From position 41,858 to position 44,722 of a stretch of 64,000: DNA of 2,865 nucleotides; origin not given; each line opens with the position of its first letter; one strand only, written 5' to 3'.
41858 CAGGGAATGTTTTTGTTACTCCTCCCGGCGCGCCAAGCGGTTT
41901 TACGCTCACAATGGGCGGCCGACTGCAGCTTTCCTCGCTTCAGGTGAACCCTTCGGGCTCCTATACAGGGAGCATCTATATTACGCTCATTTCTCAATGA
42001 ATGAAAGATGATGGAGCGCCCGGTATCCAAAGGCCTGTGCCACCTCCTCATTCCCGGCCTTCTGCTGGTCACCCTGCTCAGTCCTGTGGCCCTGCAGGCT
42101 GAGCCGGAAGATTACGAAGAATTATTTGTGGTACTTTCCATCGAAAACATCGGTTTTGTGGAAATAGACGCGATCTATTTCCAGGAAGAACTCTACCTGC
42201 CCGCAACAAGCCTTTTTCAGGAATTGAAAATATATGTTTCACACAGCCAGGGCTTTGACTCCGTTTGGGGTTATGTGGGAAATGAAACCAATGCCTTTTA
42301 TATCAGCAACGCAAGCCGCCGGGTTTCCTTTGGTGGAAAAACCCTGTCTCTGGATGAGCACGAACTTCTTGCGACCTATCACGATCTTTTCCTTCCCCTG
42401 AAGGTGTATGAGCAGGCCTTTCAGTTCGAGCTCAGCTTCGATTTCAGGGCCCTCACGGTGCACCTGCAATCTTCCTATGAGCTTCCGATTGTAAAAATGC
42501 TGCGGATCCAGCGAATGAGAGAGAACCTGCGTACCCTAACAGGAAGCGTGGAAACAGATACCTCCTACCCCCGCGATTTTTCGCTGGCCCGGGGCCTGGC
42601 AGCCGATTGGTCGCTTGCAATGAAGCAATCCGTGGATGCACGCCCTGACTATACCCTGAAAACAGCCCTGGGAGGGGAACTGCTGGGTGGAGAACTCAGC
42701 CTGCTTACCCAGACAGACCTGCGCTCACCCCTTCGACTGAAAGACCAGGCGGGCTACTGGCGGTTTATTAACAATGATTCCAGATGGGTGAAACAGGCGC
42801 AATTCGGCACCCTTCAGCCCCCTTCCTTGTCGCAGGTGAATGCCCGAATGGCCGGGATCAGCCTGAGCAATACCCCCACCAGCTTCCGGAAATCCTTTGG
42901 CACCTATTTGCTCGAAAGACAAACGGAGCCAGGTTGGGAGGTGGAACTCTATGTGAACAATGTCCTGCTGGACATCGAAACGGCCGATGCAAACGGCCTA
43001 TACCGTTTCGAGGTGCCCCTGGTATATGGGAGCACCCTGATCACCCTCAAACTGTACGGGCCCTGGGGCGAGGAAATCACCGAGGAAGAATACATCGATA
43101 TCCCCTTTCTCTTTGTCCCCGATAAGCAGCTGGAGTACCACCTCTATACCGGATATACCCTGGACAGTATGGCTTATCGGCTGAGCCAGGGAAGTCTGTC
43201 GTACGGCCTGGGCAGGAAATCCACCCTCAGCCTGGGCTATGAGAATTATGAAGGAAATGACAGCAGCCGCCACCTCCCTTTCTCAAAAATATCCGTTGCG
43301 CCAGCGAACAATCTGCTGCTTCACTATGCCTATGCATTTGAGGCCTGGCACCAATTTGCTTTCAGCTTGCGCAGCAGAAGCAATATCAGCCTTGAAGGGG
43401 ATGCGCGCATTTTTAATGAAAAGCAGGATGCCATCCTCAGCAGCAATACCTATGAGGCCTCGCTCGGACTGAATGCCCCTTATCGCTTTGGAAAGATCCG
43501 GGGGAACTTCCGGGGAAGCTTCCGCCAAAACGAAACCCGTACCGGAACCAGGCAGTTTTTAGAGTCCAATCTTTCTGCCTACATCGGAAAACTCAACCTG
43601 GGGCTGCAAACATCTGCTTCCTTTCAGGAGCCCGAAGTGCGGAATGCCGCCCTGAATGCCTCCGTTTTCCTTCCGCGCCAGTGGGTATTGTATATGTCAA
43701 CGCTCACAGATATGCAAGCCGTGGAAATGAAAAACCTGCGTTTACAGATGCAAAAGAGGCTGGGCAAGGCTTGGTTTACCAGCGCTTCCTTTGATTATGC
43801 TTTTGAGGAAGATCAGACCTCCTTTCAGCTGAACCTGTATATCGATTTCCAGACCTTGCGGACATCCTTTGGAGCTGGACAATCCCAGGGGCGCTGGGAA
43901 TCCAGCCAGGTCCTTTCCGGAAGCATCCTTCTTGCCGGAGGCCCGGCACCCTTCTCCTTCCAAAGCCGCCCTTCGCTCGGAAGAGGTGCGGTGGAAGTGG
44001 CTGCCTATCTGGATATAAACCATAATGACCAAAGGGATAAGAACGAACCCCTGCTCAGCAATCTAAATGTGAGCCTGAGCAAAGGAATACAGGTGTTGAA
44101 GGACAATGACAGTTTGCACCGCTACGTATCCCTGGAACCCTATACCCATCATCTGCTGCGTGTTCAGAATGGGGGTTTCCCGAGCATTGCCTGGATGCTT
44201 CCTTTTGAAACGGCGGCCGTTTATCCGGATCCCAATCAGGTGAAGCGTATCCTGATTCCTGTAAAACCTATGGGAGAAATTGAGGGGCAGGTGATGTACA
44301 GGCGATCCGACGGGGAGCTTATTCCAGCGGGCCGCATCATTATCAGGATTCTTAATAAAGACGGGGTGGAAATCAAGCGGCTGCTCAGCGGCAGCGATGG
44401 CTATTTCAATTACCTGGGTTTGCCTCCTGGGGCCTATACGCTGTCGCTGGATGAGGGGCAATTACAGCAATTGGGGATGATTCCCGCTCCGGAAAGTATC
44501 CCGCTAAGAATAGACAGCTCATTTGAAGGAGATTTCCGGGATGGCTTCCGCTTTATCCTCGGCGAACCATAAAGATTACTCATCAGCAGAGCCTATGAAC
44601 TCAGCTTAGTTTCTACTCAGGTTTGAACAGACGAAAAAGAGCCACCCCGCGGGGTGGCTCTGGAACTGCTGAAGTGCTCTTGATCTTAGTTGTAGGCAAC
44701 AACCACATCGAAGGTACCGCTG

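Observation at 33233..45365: Chaperone/usher-like fimbrial locus built from DUF4402-type subunits and hard-wired to a sigma-54 phosphorelay, in a Bacteroidota genome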

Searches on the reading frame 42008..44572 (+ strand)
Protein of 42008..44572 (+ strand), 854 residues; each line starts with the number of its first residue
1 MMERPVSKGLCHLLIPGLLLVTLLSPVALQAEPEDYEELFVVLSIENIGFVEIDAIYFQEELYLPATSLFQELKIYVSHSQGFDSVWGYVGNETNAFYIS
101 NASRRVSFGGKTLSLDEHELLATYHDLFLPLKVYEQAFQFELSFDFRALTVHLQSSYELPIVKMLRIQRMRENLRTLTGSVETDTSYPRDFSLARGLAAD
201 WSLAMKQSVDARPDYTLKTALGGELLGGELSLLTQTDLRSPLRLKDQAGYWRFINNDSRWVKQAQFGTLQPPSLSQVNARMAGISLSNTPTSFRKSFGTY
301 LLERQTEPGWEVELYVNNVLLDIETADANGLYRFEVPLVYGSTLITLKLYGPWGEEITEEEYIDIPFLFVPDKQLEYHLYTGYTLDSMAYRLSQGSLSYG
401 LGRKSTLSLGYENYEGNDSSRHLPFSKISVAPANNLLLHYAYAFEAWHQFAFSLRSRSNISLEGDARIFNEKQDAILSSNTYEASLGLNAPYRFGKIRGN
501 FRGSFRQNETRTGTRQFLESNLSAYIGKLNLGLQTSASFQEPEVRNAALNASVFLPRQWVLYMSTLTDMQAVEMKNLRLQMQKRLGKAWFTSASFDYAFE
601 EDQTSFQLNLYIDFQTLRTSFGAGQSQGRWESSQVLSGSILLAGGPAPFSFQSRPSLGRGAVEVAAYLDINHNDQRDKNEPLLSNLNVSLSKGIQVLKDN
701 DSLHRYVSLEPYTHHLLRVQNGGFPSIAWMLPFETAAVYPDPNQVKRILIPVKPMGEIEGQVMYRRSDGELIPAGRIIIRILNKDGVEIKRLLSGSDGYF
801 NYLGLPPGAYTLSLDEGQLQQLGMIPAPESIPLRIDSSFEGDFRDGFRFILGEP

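Call 3: search_protein_families(library=pfam, max_evalue=0.1, proteins=[window:42008-44572:+])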
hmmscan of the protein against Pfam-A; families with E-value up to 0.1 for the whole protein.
window:42008-44572:+ (854 aa): 2 families
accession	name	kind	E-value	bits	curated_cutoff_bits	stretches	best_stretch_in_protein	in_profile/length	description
PF13620.12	CarboxypepD_reg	-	0.0029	18.3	32.3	1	758-814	2-54/82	Carboxypeptidase regulatory-like domain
PF17210.9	SdrD_B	-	0.011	16.4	29.7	0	777-815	27-65/112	SdrD B-like domain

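Call 4: search_protein_families(library=ncbifam, max_evalue=0.1, proteins=[window:42008-44572:+])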
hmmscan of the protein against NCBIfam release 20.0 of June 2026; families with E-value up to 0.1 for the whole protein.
window:42008-44572:+ (854 aa): 0 families

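Call 10: find_homologous_proteins(query=window:42008-44572:+, max_evalue=0.00001)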
Query window:42008-44572:+ (854 aa): 1126 proteins with E <= 0.00001 among 8000 candidates; the best 120 are listed.
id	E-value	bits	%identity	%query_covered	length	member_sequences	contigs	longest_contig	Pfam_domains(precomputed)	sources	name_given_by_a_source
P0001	0.0e+0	1932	100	100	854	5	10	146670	-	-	-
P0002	7.4e-256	869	46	97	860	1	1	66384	PF17210.10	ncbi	-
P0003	7.6e-245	833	46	95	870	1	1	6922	PF13620.13,PF17210.10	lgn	-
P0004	7.2e-244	830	44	99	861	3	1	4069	PF13620.13,PF17210.10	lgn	-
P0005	9.6e-242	823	44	98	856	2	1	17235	PF13620.13,PF17210.10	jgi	-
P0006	2.5e-237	808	46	95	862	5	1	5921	PF13620.13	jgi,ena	-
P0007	3.6e-229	781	43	96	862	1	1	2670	PF13620.13,PF17210.10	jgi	-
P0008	1.0e-228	780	43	95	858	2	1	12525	PF13620.13,PF17210.10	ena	-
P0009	1.8e-222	759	42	96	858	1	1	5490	PF13620.13,PF17210.10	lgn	-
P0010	8.5e-219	747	42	95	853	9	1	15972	PF17210.10,PF07833.17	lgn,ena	-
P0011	3.8e-213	728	42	95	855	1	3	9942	PF17210.10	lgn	-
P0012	4.1e-210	718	40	100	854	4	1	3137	PF17210.10,PF07833.17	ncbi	-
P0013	2.9e-204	699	39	98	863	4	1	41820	PF13620.13,PF17210.10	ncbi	-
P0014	3.4e-203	695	40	96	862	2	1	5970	PF13620.13,PF17210.10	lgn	-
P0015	9.9e-203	694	40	96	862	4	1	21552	PF13620.13,PF17210.10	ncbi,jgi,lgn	ncbi:MAG: carboxypeptidase-like regulatory domain-containing protein [Flavobacteriales bacterium]|jg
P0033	1.6e-157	544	34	98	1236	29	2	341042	PF05036.19,PF23193.2,PF13620.13,PF22904.4,PF17210.10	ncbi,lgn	-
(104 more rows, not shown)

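Call 13: search_solved_structures(query=A1, max_evalue=10, show_alignments=2)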
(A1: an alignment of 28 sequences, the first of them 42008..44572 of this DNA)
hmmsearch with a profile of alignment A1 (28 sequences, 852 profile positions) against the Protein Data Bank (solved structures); distinct sequences matched with E-value up to 10: 10.
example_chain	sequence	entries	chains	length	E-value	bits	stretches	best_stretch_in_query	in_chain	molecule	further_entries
10ps_A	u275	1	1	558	3.4e-06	28.5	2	764-811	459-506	Serine-aspartate repeat-containing protein D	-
2pcd_M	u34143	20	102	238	0.33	12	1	785-807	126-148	PROTOCATECHUATE 3,4-DIOXYGENASE (BETA CHAIN) | PROTOCATECHUATE 3,4-DIOXYGENASE | Protocatechuate 3,4-dioxygenase beta chain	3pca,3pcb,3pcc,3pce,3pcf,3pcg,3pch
3mi1_M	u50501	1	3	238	0.35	11.9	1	785-807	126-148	Protocatechuate 3,4-dioxygenase beta chain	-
1yko_B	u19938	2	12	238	0.38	11.8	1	785-807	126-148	Protocatechuate 3,4-dioxygenase beta chain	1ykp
1ykm_B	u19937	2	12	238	0.38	11.8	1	785-807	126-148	Protocatechuate 3,4-dioxygenase beta chain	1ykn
1ykk_B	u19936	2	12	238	0.39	11.8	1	785-807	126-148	Protocatechuate 3,4-dioxygenase beta chain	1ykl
9ndy_A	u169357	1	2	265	0.51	11.4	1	597-674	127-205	Tube initiator protein (gp018)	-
7alk_A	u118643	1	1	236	0.75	10.8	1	497-614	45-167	Neurogenic locus protein delta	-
3lkt_M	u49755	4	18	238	2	9.4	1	785-806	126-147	Protocatechuate 3,4-dioxygenase beta chain | PROTOCATECHUATE 3,4-DIOXYGENASE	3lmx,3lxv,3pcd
3mfl_M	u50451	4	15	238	2.1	9.4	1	785-806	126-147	Protocatechuate 3,4-dioxygenase beta chain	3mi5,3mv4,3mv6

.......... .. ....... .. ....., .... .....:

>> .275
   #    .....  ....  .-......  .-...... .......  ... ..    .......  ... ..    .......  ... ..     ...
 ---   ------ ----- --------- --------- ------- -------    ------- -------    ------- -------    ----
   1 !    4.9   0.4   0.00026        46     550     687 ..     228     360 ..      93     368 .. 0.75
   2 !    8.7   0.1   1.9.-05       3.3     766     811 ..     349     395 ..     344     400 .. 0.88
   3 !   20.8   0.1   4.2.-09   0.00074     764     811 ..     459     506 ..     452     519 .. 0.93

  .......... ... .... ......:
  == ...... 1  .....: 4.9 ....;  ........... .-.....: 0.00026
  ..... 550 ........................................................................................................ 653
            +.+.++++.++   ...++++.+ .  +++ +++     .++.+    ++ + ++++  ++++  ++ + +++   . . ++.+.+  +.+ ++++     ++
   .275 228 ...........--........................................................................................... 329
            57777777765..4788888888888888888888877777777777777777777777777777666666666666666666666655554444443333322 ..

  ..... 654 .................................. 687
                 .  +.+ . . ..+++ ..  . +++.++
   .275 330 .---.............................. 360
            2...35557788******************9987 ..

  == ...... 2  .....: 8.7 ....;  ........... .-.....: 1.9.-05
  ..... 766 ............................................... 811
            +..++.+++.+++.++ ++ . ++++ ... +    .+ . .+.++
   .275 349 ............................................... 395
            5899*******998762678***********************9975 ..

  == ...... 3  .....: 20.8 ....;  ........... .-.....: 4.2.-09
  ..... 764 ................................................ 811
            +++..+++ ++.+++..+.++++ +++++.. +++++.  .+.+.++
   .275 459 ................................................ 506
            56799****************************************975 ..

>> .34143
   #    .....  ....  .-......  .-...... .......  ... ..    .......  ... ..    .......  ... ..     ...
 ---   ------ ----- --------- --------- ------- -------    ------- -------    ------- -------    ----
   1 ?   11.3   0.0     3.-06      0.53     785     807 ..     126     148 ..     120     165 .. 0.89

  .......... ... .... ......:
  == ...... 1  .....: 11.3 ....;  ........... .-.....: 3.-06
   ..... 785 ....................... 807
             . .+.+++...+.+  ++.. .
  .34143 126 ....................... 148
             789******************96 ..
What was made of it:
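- On Chaperone-usher pathway (general): The family profile finds no PDB usher (call 13).
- The usher has no detectable sequence match to Pfam Usher or to PDB ushers (calls 3, 13).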

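Call 21: find_related_loci(query=A1, collection=genome_contigs, flank=10000)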
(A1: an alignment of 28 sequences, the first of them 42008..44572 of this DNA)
Query A1 (854 aa) in genome_contigs; peptide patterns used: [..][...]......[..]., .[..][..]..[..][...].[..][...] (x = any residue, [..] = any of these).
599 stretches matched a pattern (row limit reached: there are more); 503 encode a relative of the query (tblastn E <= 1e-3); the best 80 are kept; 80 distinct loci.
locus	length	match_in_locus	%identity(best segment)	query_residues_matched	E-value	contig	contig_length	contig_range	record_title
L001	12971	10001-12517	42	14-851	0e+0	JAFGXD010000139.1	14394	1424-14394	MAG: Bacteroidales bacterium isolate ZodW_Metabat.319 k87_19125148, whole genome shotgun sequence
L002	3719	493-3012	43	17-851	0e+0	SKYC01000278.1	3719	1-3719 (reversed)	MAG: Saprospiraceae bacterium isolate CSSed162cmB_271 CSSed16-2cmB-143411, whole genome shotgun sequence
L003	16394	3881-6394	39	17-849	0e+0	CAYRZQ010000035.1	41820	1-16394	MAG TPA_asm: uncultured Comamonadaceae bacterium isolate binchicken_co214_81 genome assembly, contig: NODE_702_length_41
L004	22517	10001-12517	39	9-851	0e+0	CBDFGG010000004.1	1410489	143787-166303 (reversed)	MAG: Flavobacteriales bacterium isolate 76369f57-89d7-45fe-8e93-6142481c29f0 genome assembly, contig: contig_4, whole ge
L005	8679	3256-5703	40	33-849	0e+0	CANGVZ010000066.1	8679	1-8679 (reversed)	MAG: Flavobacteriales bacterium isolate RE-15aug16-25 genome assembly, contig: RE-15aug16-C14175, whole genome shotgun s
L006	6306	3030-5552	39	19-854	0e+0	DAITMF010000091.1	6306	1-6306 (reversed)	MAG TPA_asm: Flavobacteriales bacterium isolate CTOTU7335 NODE_19453_length_6306_cov_5.295153, whole genome shotgun sequ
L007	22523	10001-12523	40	15-853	0e+0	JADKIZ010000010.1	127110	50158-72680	MAG: Flavobacteriales bacterium isolate Skiv_18-Q3-R9-52_MAXAC.254 tig00014126-10-1271020, whole genome shotgun sequence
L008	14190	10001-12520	39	18-851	0e+0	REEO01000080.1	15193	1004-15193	MAG: Saprospirales bacterium isolate PLM2.Bin40 NODE_4791_length_15193_cov_7.69857, whole genome shotgun sequence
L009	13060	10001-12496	36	14-851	0e+0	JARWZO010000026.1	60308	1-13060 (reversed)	MAG: Fluviicola sp. isolate B02.bin.61 k141_102557, whole genome shotgun sequence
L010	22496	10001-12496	35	14-851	0e+0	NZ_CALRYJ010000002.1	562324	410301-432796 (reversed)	MAG: Fluviicola taffensis DSM 16823 isolate JJ-ME9A6-316-2-mx-bin663 JJ-ME9A6-316-C2, whole genome shotgun sequence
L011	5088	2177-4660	35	22-851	0e+0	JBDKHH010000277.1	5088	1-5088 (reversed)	MAG: Bacteroidota bacterium isolate flintriver_2019_sw_WHONDRS-S19S_0015_B_bin.21 scaffold_1032239, whole genome shotgun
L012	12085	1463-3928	35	26-851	0e+0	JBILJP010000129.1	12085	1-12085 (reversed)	MAG: Fluviicola sp. isolate ME2017-06-17_3300042311_group7_bin136 Rohwer_bin675_scaffold_3086_c1, whole genome shotgun s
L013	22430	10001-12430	39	36-843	0e+0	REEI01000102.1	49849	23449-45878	MAG: Saprospirales bacterium isolate PLM2.Bin24 NODE_539_length_49849_cov_26.3204, whole genome shotgun sequence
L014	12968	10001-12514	35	13-853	0e+0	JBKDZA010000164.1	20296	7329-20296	MAG: Fluviicola sp. isolate samp_4387_VAMB_62 samp_4387_18579, whole genome shotgun sequence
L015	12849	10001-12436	35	35-851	2e-177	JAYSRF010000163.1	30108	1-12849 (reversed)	MAG: Fluviicola sp. isolate GFS_11901 GFS_11901_162, whole genome shotgun sequence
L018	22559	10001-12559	35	8-854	4e-153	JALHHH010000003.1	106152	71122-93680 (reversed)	MAG: Bacteroidales bacterium isolate 4-aug_S1_065 scaffold_175, whole genome shotgun sequence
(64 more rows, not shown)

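Call 25: predict_structure(alignment_id=A1)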
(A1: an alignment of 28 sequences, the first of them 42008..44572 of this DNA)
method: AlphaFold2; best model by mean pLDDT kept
length: 854 residues; sequences in the alignment: 28
mean_pLDDT: 81.8   pTM: 0.61
mean pLDDT of the five models: 81.8, 81.6, 79.3, 78.6, 77.3
residues with pLDDT >= 90: 235; 70-90: 486; 50-70: 109; < 50: 24
segments of 3 or more residues with pLDDT < 50: 1-9, 25-33
pLDDT, mean of each block of 10 residues (from residue 1): 41 58 46 63 71 84 91 87 85 81 86 86 87 88 73 76 66 58 82 84 88 87 88 85 82 87 90 77 89 64 77 72 73 74 72 52 71 90 87 93 90 89 93 88 93 88 93 84 93 87 91 89 87 87 81 83 88 88 80 89 90 83 87 89 64 67 87 86 78 62 75 80 75 87 85 92 88 92 91 90 91 93 89 90 90 81
secondary structure, 60 per line:
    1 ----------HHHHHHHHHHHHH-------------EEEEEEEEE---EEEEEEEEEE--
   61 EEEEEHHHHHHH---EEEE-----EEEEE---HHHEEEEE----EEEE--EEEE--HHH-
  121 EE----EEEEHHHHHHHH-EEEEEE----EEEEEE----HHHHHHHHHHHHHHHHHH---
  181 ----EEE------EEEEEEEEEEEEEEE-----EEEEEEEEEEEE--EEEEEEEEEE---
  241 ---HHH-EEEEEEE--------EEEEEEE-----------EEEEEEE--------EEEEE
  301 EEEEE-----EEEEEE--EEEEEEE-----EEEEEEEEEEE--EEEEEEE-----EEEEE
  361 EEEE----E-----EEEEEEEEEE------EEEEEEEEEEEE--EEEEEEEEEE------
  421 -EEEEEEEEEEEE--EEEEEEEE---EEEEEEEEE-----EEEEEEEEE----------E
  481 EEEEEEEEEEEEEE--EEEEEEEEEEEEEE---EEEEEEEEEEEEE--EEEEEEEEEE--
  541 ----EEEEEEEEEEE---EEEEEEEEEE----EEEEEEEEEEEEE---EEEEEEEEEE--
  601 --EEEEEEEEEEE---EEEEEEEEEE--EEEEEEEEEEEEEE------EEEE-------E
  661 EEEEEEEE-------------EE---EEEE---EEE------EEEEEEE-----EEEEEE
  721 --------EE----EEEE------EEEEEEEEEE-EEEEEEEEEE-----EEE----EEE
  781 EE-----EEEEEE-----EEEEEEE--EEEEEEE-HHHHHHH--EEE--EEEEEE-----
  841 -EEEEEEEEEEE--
elements in order (helices of 4 or more, strands of 3 or more residues): H11-23 E37-45 E49-58 E61-65 H66-72 E76-79 E85-89 E96-100 E105-108 E111-114 E127-130 H131-138 E140-145 E150-155 H160-177 E185-187 E194-208 E214-225 E228-237 E248-254 E263-269 E281-287 E296-305 E311-316 E319-325 E331-341 E344-350 E356-364 E375-384 E391-402 E405-414 E422-433 E436-443 E447-455 E461-469 E480-494 E497-510 E514-526 E529-538 E545-555 E559-568 E573-585 E589-598 E603-613 E617-626 E629-642 E649-652 E660-668 E687-690 E694-696 E703-709 E715-720 E735-738 E745-754 E756-765 E771-773 E778-782 E788-793 E799-805 E808-814 H816-822 E825-827 E830-835 E842-852
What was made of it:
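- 42008..44572 (+): Outer-membrane usher: N-terminal domain, 24-strand barrel with an inserted plug-like domain, two C-terminal domains. AF2 pLDDT 81.8 (call 25).
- On Chaperone-usher pathway (general): Strand order in the AF2 model is 6 strands, a beta-sandwich, then 18 strands, with an N-terminal domain at 37-155 and two C-terminal domains (call 25).
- The model has 6 strands, then a beta-sandwich at residues 296-364, then 18 strands, plus an N-terminal domain and two C-terminal domains (call 25). The strand count and the insertion point of the extra domain match ushers (call 25).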

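Call 29: fold_search(model_id=the predicted structure, library=pdb)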
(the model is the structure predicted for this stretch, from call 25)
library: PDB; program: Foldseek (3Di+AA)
matches with E <= 10: 1035; with E <= 0.001: 158
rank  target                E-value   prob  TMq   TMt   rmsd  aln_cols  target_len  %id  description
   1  9fw9_D                1.1e-25  1.00  0.44  0.53  15.3       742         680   12  Cryo-EM structure of the type 1 pilus assembly platform as part of the FimA-bound chaperone-usher pilus complex (FimDH (released 2025-06-04)
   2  3rfz_B                3.7e-25  1.00  0.44  0.47  23.1       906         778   10  Crystal structure of the FimD usher bound to its cognate FimC:FimH substrate (released 2011-06-01)
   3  9fy9_D                1.4e-24  1.00  0.44  0.54  15.3       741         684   11  Cryo-EM structure of the type 1 chaperone-usher pilus FimD-tip complex (FimDHGFC) - Conformer 1 (released 2025-06-04)
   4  9bog_D                1.8e-24  1.00  0.43  0.45  21.7       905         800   11  Structural basis for adhesin secretion by the outer-membrane usher in type 1 pili (released 2024-10-09)
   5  3rfz_E                2.7e-24  1.00  0.44  0.47  24.0       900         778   11  Crystal structure of the FimD usher bound to its cognate FimC:FimH substrate (released 2011-06-01)
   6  7lhg_C                1.4e-23  1.00  0.45  0.47  18.5       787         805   12  Cryo-EM structure of E. coli P pilus tip assembly intermediate PapC-PapD-PapK-PapG in the first conformation (released 2021-08-11)
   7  9fxs_D                2.3e-23  1.00  0.43  0.54  14.6       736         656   11  Cryo-EM structure of the type 1 pilus complex including pilus rod and FimI-bound assembly platform after incorporation (released 2025-06-04)
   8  9fxb_D                6.7e-23  1.00  0.42  0.55  14.2       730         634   12  Cryo-EM structure of the type 1 pilus assembly platform as part of the FimI-bound chaperone-usher pilus complex (FimDH (released 2025-06-04)
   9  9fx8_D                8.1e-23  1.00  0.44  0.55  15.2       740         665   11  Cryo-EM structure of the FimI-bound type 1 pilus assembly platform complex - Local refinement (released 2025-06-04)
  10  6e14_D                3.7e-21  1.00  0.39  0.41  23.7       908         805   10  Handover mechanism of the growing pilus by the bacterial outer membrane usher FimD (released 2018-10-17)
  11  7lhh_C                5.9e-20  1.00  0.43  0.45  17.8       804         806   11  Cryo-EM structure of E. coli P pilus tip assembly intermediate PapC-PapD-PapK-PapG in the second conformation (released 2021-08-11)
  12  7lhi_C                2.5e-16  1.00  0.43  0.49  19.4       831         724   12  Cryo-EM structure of E. coli P pilus tip assembly intermediate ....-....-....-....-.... (released 2021-08-11)
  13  6cd2_C                3.6e-15  1.00  0.38  0.43  11.1       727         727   10  Crystal structure of the PapC usher bound to the chaperone-adhesin PapD-PapG (released 2018-10-03)
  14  2vqi_B                7.6e-15  1.00  0.34  0.55   8.1       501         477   12  Structure of the P pilus usher (PapC) translocation pore (released 2008-05-27)
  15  2vqi_A                1.0e-13  1.00  0.35  0.56   8.2       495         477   12  Structure of the P pilus usher (PapC) translocation pore (released 2008-05-27)
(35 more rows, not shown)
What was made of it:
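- On Chaperone-usher pathway (general): The top 18 Foldseek hits are FimD/PapC (call 29).
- Closest known: Classical chaperone-usher pili: type 1. Same: The usher fold, with FimD/PapC as the best Foldseek hits (call 29).
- The next hit is at 1.9e-8 (call 29). Foldseek separates ushers from all other barrels by more than 4 orders of magnitude in E-value (call 29).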

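Call 50: find_encoding_contigs(protein=window:42008-44572:+, flank=10000, max_places=4)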
Protein window:42008-44572:+ (854 aa): 17 contigs read that carry it; 4 places shown.
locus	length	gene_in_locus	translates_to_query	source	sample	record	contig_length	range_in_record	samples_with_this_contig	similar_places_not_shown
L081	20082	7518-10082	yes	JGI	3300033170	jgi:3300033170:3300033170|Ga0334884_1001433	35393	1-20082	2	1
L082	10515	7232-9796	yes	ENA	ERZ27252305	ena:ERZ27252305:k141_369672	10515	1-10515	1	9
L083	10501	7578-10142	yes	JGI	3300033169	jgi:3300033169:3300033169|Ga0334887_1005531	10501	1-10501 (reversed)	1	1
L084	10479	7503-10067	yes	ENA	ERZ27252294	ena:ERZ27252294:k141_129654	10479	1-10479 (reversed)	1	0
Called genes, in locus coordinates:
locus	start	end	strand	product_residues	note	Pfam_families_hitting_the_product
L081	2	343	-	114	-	?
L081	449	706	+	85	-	-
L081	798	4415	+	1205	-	PF00989:PAS, PF08447:PAS_3, PF00989:PAS, PF08448:PAS_4, PF13426:PAS_9, PF00989:PAS, PF13426:PAS_9, PF01590:GAF, +4 more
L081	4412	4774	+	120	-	PF01627:Hpt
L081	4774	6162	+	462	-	PF00072:Response_reg, PF00158:Sigma54_activat, PF14532:Sigma54_activ_2, PF25601:AAA_lid_14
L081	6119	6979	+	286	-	-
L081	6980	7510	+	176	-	PF14352:DUF4402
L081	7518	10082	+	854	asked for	-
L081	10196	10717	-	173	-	PF14352:DUF4402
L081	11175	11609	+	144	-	PF00692:dUTPase, PF22769:DCD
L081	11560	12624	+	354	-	PF00483:NTP_transferase, PF12804:NTP_transf_3 (faint), PF25084:LbH_EIF2B (weak), PF24894:Hexapep_GlmU (weak), PF25087:GMPPB_C (weak)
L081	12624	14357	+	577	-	PF13432:TPR_16, PF14559:TPR_19, PF12895:ANAPC3 (weak), PF23914:TPR_CcmH_CycH, PF14559:TPR_19, PF13428:TPR_14 (weak), PF13432:TPR_16 (weak), PF13429:TPR_15, +23 more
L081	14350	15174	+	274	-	PF14125:DUF4292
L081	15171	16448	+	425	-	PF01551:Peptidase_M23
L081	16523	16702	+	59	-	PF02416:TatA_B_E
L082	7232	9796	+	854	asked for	-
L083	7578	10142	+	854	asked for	-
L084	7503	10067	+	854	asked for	-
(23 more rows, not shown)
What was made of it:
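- Checked: That is expected of a real repeat (call 50).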
